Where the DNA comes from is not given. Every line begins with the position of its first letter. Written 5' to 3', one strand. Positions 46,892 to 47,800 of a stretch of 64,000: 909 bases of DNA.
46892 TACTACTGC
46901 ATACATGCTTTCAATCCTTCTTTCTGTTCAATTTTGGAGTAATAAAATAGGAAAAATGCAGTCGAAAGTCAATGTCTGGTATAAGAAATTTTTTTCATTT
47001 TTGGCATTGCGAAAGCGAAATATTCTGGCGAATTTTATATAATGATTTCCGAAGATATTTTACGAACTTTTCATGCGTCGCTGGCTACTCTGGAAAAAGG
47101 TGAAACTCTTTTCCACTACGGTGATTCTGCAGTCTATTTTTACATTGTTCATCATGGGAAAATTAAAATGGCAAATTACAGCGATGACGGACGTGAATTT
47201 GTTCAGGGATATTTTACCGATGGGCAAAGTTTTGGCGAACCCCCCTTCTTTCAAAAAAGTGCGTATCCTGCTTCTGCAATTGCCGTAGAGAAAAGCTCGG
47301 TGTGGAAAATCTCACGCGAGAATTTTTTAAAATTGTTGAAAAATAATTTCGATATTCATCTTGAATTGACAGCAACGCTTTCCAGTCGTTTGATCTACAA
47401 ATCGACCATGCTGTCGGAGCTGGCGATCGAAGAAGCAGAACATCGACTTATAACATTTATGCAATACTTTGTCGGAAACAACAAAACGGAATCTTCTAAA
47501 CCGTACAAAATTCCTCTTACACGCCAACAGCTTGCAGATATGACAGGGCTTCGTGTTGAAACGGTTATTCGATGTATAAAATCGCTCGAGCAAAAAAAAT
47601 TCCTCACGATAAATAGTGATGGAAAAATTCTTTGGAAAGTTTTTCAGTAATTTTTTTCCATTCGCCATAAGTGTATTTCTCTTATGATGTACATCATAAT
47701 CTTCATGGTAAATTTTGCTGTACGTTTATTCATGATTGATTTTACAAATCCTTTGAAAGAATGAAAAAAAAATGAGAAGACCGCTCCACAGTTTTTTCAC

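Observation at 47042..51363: Nitrosative-stress island with two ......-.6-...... palindromes as a candidate regulon signature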

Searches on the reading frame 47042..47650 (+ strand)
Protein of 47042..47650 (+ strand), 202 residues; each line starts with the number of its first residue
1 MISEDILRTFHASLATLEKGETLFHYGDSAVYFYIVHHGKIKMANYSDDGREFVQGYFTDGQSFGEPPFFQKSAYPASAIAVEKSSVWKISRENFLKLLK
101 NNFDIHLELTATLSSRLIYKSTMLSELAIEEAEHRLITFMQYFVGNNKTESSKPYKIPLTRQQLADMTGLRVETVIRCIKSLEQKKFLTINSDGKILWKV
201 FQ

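Call 4: search_protein_families(library=pfam, proteins=[window:47042-47650:+])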
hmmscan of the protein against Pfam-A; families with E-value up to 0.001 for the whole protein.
window:47042-47650:+ (202 aa): 3 families
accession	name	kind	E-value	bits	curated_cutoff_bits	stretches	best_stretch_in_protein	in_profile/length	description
PF00027.35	cNMP_binding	-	9.4e-23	80.4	27.5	1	16-102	3-89/89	Cyclic nucleotide-binding domain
PF13545.12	HTH_Crp_2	-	1e-08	35.4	27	1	135-189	2-53/70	Crp-like helix-turn-helix domain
PF00325.26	Crp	-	0.00016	21.7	21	1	157-186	1-30/32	Bacterial regulatory proteins, crp family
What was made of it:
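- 47042..47650 (+): Crp/Fnr-family transcription regulator (202 aa). It has no conserved Cys, and its recognition helix is RVETVIR. Pfam cNMP_binding plus HTH_Crp_2 (call 4).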

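Call 6: search_protein_families(library=ncbifam, proteins=[window:47042-47650:+])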
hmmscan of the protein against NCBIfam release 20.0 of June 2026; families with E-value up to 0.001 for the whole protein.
window:47042-47650:+ (202 aa): 9 families
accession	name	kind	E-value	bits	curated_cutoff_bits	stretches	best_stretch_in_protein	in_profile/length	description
NF008732.0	PRK11753.1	equivalog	1.5e-20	73.6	266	1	13-195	24-206/214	cAMP-activated global transcriptional regulator CRP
NF008365.0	PRK11161.1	subfamily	3.7e-14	52.6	228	1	17-191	52-227/250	fumarate/nitrate reduction transcriptional regulator Fnr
NF050806.1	TransRegFixKCaul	equivalog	3.3e-13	49.4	300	1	6-196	17-202/215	transcriptional regulator FixK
TIGR03697.1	NtcA_cyano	equivalog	1.3e-10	41.4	244.95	1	20-192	1-177/193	global nitrogen regulator NtcA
NF053664.1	TransRegPtrACyano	equivalog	2.7e-09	36.6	300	1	33-197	30-189/196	Crp/Fnr family transcriptional regulator PtrA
NF045989.1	TransRegFnrLRhodb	equivalog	6.7e-08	32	300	1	17-196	41-223/245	transcriptional regulator FnrL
NF041163.2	encap_f2b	equivalog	1.8e-07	30.7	400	1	16-113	99-197/450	family 2B encapsulin nanocompartment shell protein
NF006901.0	PRK09392.1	equivalog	2.5e-06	27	211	1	16-185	34-200/236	transcriptional activator FtrB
NF058543.1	ActPatMycb56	equivalog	6.7e-06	25.2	460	1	13-101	18-107/317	acetyltransferase Pat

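Call 8: find_homologous_proteins(query=window:47042-47650:+, max_evalue=1e-10)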
Query window:47042-47650:+ (202 aa): 1646 proteins with E <= 1e-10 among 1701 candidates; the best 120 are listed.
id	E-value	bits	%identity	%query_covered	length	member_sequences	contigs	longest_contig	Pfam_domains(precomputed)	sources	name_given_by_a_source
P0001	3.5e-129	446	100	100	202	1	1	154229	PF13545.13,PF00027.36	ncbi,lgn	-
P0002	1.1e-103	363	82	98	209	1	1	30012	PF13545.13,PF00027.36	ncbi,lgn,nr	ncbi:MAG: Crp/Fnr family transcriptional regulator [Bacteroidota bacterium]|nr:Crp/Fnr family transc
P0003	6.3e-97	341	76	99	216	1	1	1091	PF13545.13,PF00027.36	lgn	-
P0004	4.2e-94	332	75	99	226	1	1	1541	PF13545.13,PF00027.36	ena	-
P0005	9.0e-94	330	74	99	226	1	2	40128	PF13545.13,PF00027.36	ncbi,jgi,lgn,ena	ncbi:MAG: Crp/Fnr family transcriptional regulator [Bacteroidota bacterium]|jgi:CRP-like cAMP-bindin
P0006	2.6e-85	303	70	99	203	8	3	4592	PF13545.13,PF00027.36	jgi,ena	jgi:CRP-like cAMP-binding protein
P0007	3.7e-85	302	69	99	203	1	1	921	PF13545.13,PF00027.36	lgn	-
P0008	3.8e-85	302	70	99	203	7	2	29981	PF13545.13,PF00027.36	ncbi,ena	-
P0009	1.0e-84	301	69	99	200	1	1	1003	PF13545.13,PF00027.36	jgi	jgi:CRP-like cAMP-binding protein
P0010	1.3e-84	301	69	99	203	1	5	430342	PF13545.13,PF00027.36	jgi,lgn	jgi:CRP-like cAMP-binding protein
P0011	5.0e-84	299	70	98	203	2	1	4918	PF13545.13,PF00027.36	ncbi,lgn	-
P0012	1.3e-83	297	68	98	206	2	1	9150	PF13545.13,PF00027.36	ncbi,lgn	-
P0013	1.8e-83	297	70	99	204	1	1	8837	PF13545.13,PF00027.36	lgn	-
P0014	1.9e-83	297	71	99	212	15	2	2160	PF13545.13,PF00027.36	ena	-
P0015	8.1e-83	295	66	99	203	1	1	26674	PF13545.13,PF00027.36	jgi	jgi:CRP-like cAMP-binding protein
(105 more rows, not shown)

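Call 10: find_related_loci(query=A1, collection=genome_contigs, flank=6000)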
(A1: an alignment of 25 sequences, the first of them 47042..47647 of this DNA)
Query A1 (202 aa) in genome_contigs; peptide patterns used: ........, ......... (x = any residue, [..] = any of these).
600 stretches matched a pattern (row limit reached: there are more); 580 encode a relative of the query (tblastn E <= 1e-3); the best 80 are kept; 80 distinct loci.
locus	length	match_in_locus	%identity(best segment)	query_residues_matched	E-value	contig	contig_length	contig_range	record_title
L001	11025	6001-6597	70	1-199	8e-93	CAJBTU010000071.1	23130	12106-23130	MAG: uncultured Ignavibacteriae bacterium isolate Loc090721-7m_bin-539 genome assembly, contig: bin-539:071/426, whole g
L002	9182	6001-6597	67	1-199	1e-91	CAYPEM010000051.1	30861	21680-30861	MAG TPA_asm: uncultured Chitinophagaceae bacterium isolate SRP292972_co2_148 genome assembly, contig: NODE_1314_length_3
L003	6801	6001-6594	67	1-198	7e-89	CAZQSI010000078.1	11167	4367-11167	MAG TPA_asm: uncultured Chitinophagaceae bacterium isolate SRP237561_co1_86 genome assembly, contig: NODE_11171_length_1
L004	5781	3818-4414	64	1-199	3e-86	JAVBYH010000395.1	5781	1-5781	MAG: Bacteroidota bacterium isolate GS28 5919, whole genome shotgun sequence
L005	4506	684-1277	65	1-198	1e-85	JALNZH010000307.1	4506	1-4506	MAG: Bacteroidetes bacterium isolate SO_2017_GW3 bin 7 scaffold_9128_c1_OW296A_2017, whole genome shotgun sequence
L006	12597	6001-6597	63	1-199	7e-81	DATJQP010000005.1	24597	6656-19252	MAG TPA_asm: Bacteroidota bacterium isolate SMAG_U14944 k141_2306796, whole genome shotgun sequence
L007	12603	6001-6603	60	1-200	1e-79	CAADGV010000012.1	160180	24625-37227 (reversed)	uncultured Chlorobi bacterium isolate CHB1.fa.gz genome assembly, contig: k127_408541, whole genome shotgun sequence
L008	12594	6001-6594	58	1-198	2e-77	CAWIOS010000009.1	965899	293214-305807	MAG: Ignavibacteriota bacterium isolate MFD01476.bin.1.169 genome assembly, contig: contig_13506, whole genome shotgun s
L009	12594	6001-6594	57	1-198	2e-77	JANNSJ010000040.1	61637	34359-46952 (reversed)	MAG: Bacteroidota bacterium isolate SOY_31_metabat_225 SOY_31_k141_1960973, whole genome shotgun sequence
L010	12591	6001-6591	58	1-198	1e-76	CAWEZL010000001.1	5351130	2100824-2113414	MAG: uncultured Acidobacteriota bacterium isolate MFD00905.bin.1.54 genome assembly, contig: contig_1868, whole genome s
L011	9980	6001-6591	57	1-198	1e-75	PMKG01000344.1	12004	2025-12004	MAG: Acidobacteria bacterium isolate fen_299 73.20120600_E2D.139_contig_98020, whole genome shotgun sequence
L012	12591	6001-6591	56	1-198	2e-74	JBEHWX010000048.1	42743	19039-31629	MAG: Bacteroidota bacterium isolate ES1.bin.100 NODE_857_length_42743_cov_8.248405, whole genome shotgun sequence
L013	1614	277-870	57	1-198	1e-77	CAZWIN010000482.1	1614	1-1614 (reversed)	MAG TPA_asm: uncultured Chitinophagales bacterium isolate SRP237561_co1_5 genome assembly, contig: NODE_207571_length_16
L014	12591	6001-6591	57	1-198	1e-73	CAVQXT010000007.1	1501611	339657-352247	MAG: uncultured Acidobacteriota bacterium isolate MFD05942.bin.1.436 genome assembly, contig: contig_9791, whole genome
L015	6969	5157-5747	53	1-198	5e-73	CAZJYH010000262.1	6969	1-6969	MAG TPA_asm: uncultured Alphaproteobacteria bacterium isolate SRP342105_co1_110 genome assembly, contig: NODE_15335_leng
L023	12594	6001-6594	47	1-190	4e-61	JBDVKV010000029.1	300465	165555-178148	MAG: Cyclobacteriaceae bacterium isolate LC.10.F.D3_173_68 LC_10_F_D3_173_68_000000000029, whole genome shotgun sequence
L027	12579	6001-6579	49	1-192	2e-60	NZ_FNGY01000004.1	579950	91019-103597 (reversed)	Pedobacter steynii strain DSM 19110, whole genome shotgun sequence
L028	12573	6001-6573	52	1-190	3e-60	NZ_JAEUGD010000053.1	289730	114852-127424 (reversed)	Fulvivirga marina strain 29W222 scaffold53, whole genome shotgun sequence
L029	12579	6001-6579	49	1-192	3e-60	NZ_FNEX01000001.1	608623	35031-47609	Pedobacter sp. ok626, whole genome shotgun sequence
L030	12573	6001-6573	49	1-190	2e-59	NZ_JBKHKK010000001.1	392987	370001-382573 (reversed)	Pedobacter sp. JCM 36344 1, whole genome shotgun sequence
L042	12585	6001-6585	48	1-196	7e-58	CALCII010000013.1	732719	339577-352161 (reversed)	MAG TPA_asm: uncultured Chitinophagaceae bacterium isolate SRR5576004_bin.106_CONCOCT_v1.1_MAG genome assembly, contig:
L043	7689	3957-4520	51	1-190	9e-58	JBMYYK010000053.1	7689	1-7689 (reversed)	MAG: Flavobacteriaceae bacterium isolate ME_XS_2208_bin_39 ME_XS_2208_bin_39_52, whole genome shotgun sequence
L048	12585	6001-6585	49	1-196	9e-57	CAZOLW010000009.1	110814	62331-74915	MAG TPA_asm: uncultured Chitinophagaceae bacterium isolate SRP302447_co4_785 genome assembly, contig: NODE_598_length_11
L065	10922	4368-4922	47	7-191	3e-54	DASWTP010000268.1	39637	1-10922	MAG TPA_asm: Chryseosolibacter sp. isolate SMAG_U3578 k141_58906, whole genome shotgun sequence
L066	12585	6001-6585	45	1-197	4e-54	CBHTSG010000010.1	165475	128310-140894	MAG TPA_asm: uncultured Cyclobacteriaceae bacterium isolate ERR14722429_binner123_Refined_45 genome assembly, contig: ER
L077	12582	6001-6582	44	1-197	2e-53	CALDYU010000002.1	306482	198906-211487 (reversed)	MAG: uncultured Flavobacteriaceae bacterium isolate H4_Bin_METABAT__174_1 genome assembly, contig: c_000001548191, whole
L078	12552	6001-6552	46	7-190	1e-53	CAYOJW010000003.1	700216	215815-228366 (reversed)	MAG TPA_asm: uncultured Roseivirgaceae bacterium isolate SRP344714_co2_260 genome assembly, contig: NODE_5_length_700216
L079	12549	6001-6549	46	1-184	4e-53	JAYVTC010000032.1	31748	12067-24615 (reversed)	MAG: Cyclobacteriaceae bacterium isolate GL74_DN_metabinner_5 GL74_DN_metabinner_5_31, whole genome shotgun sequence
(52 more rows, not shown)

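Call 13: search_solved_structures(query=window:47042-47647:+, max_evalue=0.001, show_alignments=2)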
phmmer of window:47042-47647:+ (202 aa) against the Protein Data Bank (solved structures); distinct sequences matched with E-value up to 0.001: 80 (the best 60 are shown).
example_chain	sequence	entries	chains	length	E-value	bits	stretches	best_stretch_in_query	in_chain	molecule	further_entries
3dkw_A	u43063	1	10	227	2.5e-15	59.9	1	12-186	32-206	DNR protein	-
4i02_A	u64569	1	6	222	3.5e-14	56.2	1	18-191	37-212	Catabolite gene activator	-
4i09_A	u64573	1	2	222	4.7e-14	55.7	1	18-191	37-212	Catabolite gene activator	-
1o3q_A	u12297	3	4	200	9.5e-14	54.7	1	18-191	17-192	CATABOLITE GENE ACTIVATOR PROTEIN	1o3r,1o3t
1i5z_A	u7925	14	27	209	1e-13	54.6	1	18-191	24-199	CATABOLITE GENE ACTIVATOR PROTEIN | CATABOLITE GENE ACTIVATOR PROTEIN (CAP) | PROTEIN (CATABOLITE GENE ACTIVATOR PROTEIN (CAP))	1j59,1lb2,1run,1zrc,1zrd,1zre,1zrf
1g6n_A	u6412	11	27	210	1e-13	54.6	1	18-191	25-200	CATABOLITE GENE ACTIVATOR PROTEIN | PROTEIN (CATABOLITE GENE ACTIVATOR PROTEIN) | Catabolite gene activator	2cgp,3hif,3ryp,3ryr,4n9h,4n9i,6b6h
1cgp_A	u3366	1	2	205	1.2e-13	54.4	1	18-190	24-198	PROTEIN (CATABOLITE GENE ACTIVATOR PROTEIN (CAP))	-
4hzf_A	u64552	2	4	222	1.2e-13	54.4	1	18-191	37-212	Catabolite gene activator | cAMP-activated global transcriptional regulator CRP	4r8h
1i6x_A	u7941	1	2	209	1.4e-13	54.2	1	18-191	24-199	CATABOLITE GENE ACTIVATOR PROTEIN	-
6dt4_A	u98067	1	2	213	1.5e-13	54.1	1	18-191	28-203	Cyclic AMP receptor protein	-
4i01_A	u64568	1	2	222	1.7e-13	53.9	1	18-191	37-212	Catabolite gene activator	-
4i0b_A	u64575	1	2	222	1.7e-13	53.9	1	18-191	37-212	Catabolite gene activator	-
4i0a_A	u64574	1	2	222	2.3e-13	53.5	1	18-191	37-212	Catabolite gene activator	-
1o3s_A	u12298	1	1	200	2.5e-13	53.4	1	18-191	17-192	CATABOLITE GENE ACTIVATOR PROTEIN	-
3qop_A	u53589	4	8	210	2.7e-13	53.2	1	18-191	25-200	Catabolite gene activator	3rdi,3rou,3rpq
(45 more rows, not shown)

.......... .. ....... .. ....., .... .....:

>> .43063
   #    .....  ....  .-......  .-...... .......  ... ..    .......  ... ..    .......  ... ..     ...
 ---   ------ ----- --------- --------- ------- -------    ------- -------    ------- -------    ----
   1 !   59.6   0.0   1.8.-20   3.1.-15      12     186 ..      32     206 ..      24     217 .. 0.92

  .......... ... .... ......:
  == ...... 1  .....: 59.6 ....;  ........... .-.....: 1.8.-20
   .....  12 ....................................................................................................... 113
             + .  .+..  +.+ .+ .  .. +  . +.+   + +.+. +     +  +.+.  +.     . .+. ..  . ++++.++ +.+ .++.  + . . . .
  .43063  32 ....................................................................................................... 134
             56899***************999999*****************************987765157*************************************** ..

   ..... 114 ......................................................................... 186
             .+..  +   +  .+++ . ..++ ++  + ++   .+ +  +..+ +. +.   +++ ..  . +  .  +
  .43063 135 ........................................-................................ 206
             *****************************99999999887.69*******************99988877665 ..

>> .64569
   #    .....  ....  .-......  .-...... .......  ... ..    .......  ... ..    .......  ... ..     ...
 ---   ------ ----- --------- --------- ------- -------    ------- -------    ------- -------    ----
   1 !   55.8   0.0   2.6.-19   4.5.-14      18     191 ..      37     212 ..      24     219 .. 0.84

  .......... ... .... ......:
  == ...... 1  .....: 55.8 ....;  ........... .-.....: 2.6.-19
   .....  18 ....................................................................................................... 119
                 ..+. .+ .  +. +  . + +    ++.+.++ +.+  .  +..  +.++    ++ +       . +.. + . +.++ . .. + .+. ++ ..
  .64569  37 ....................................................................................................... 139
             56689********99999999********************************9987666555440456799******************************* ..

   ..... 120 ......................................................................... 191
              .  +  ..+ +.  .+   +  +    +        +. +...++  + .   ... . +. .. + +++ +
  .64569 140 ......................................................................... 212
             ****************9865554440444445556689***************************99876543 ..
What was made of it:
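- On CRP (cAMP receptor): The alignment to CRP (call 13) puts Tyr-Pro at Arg82/Ser83 and Val at Arg180.
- On DNR/NnrR: DNR His139 and His187 align to Ile118 and Met167 (call 13).
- Closest known: DNR. Same: DNR is the best PDB sequence match (3dkw, E 2.5e-15, call 13).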

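Call 21: search_protein_families(library=pfam, max_evalue=0.01, proteins=[L042:3253-5235:-, L078:8449-9687:-, L048:6659-7897:+, L029:10212-11027:+, L029:11024-12316:+])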
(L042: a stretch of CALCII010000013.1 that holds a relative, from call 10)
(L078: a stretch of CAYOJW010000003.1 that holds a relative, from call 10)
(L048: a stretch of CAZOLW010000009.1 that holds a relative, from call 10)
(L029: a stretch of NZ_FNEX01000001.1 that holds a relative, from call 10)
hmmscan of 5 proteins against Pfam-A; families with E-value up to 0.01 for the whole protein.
L042:3253-5235:- (660 aa): 2 families
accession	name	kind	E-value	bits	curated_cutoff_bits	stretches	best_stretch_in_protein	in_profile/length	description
PF18764.7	nos_propeller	-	5.9e-35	119.5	30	1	427-497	1-71/71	Nitrous oxide reductase propeller repeat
PF13473.12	Cupredoxin_1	-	0.0089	16.5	27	0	545-631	25-101/104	Cupredoxin-like domain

L078:8449-9687:- (412 aa): 2 families
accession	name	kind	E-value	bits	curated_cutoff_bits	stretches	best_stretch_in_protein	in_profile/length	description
PF05048.19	NosD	-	2e-38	132.4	23.6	2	156-342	14-212/212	Periplasmic copper-binding protein (NosD)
PF13229.12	Beta_helix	-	6.2e-29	101.1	25.9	2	159-314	1-158/158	Right handed beta helix region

L048:6659-7897:+ (412 aa): 0 families

L029:10212-11027:+ (271 aa): 2 families
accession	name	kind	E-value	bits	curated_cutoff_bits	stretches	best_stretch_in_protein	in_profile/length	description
PF10006.14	DUF2249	-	2.8e-17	62.7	29.5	2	99-150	1-52/70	Uncharacterized conserved protein (DUF2249)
PF08984.16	DUF1858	-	2.5e-09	37.5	32.2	1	3-61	1-56/59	Domain of unknown function (DUF1858)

L029:11024-12316:+ (430 aa): 0 families

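Call 23: search_protein_families(library=ncbifam, max_evalue=0.01, proteins=[L048:6659-7897:+, L029:11024-12316:+, L030:8825-9157:+, L077:1462-4653:-, L043:4563-5324:+, L042:3253-5235:-])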
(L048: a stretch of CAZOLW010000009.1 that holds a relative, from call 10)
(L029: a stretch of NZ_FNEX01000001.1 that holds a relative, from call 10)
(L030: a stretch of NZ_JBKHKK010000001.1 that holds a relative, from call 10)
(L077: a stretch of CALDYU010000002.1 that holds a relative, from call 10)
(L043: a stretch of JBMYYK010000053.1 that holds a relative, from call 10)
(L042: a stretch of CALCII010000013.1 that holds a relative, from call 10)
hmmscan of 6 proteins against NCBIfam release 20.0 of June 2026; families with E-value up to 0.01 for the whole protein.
L048:6659-7897:+ (412 aa): 0 families

L029:11024-12316:+ (430 aa): 1 family
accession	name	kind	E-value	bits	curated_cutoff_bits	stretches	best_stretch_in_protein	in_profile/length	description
NF011053.0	PRK14485.1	subfamily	1.6e-06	26.6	1080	1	35-107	332-400/716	putative bifunctional cbb3-type cytochrome c oxidase subunit I/II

L030:8825-9157:+ (110 aa): 4 families
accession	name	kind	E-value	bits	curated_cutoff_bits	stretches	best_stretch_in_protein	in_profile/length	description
TIGR03406.1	FeS_long_SufT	hypoth_equivalog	1.2e-17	64.3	202.6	1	11-103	72-167/174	putative Fe-S cluster assembly protein SufT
TIGR02945.1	SUF_assoc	equivalog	4.4e-17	62.3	143.4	1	14-102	3-90/99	SUF system Fe-S cluster assembly protein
NF041868.1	paad_haloarch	equivalog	4e-16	59.3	180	1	9-106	23-118/127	1,2-phenylacetyl-CoA epoxidase subunit PaaD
TIGR02159.1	PA_CoA_Oxy4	equivalog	3.7e-06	27.3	108.15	1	24-107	1-82/146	1,2-phenylacetyl-CoA epoxidase subunit PaaD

L077:1462-4653:- (1063 aa): 3 families
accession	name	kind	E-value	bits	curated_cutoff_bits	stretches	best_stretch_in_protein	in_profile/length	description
TIGR03144.1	cytochr_II_ccsB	equivalog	4.1e-52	177.4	187.6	1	797-1027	2-252/252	c-type cytochrome biogenesis protein CcsB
TIGR01191.1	ccmC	subfamily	1.6e-05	24.9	186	1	930-1025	45-141/184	heme ABC transporter permease CcmC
NF043065.1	MMSYN1_0478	equivalog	0.0071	16.2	170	1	898-983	12-96/190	MFS transporter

L043:4563-5324:+ (253 aa): 3 families
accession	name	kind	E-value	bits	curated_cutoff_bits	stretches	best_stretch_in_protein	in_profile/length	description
NF000943.0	PRK00094.2-1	equivalog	0.00083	19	400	1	4-87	3-78/296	NAD(P)H-dependent glycerol-3-phosphate dehydrogenase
NF009828.0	PRK13303.1-3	subfamily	0.0028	16.8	177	1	1-84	1-88/263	aspartate dehydrogenase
NF001316.0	PRK00258.2-5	equivalog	0.009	15.3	247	0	4-61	116-171/263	shikimate dehydrogenase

L042:3253-5235:- (660 aa): 6 families
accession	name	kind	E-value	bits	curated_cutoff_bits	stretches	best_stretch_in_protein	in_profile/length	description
TIGR04246.1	nitrous_NosZ_Gp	equivalog_domain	7.2e-284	942.5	625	1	35-636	1-578/578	Sec-dependent nitrous-oxide reductase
TIGR04244.1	nitrous_NosZ_RR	equivalog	1.8e-113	380.3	625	1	23-632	28-624/627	TAT-dependent nitrous-oxide reductase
NF052460.1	L-NosZ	equivalog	7.4e-50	169.8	700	3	277-634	127-478/480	clade III lactonase-type nitrous-oxide reductase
TIGR02866.1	CoxB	equivalog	2.7e-05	23.8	147.7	1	561-635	123-192/202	cytochrome c oxidase subunit II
NF050117.1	aa3_CtaC_Actin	exception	0.0023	17.2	250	1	577-634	176-232/244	aa3-type cytochrome oxidase subunit II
TIGR03096.1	nitroso_cyanin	equivalog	0.0059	16.4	142.85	0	560-625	65-126/135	nitrosocyanin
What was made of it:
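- Closest known: DNR. Different: It occurs in Ignavibacteria, Bacteroidota and Acidobacteriota rather than Proteobacteria, and it controls Sec-type clade II nosZ clusters (call 23).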
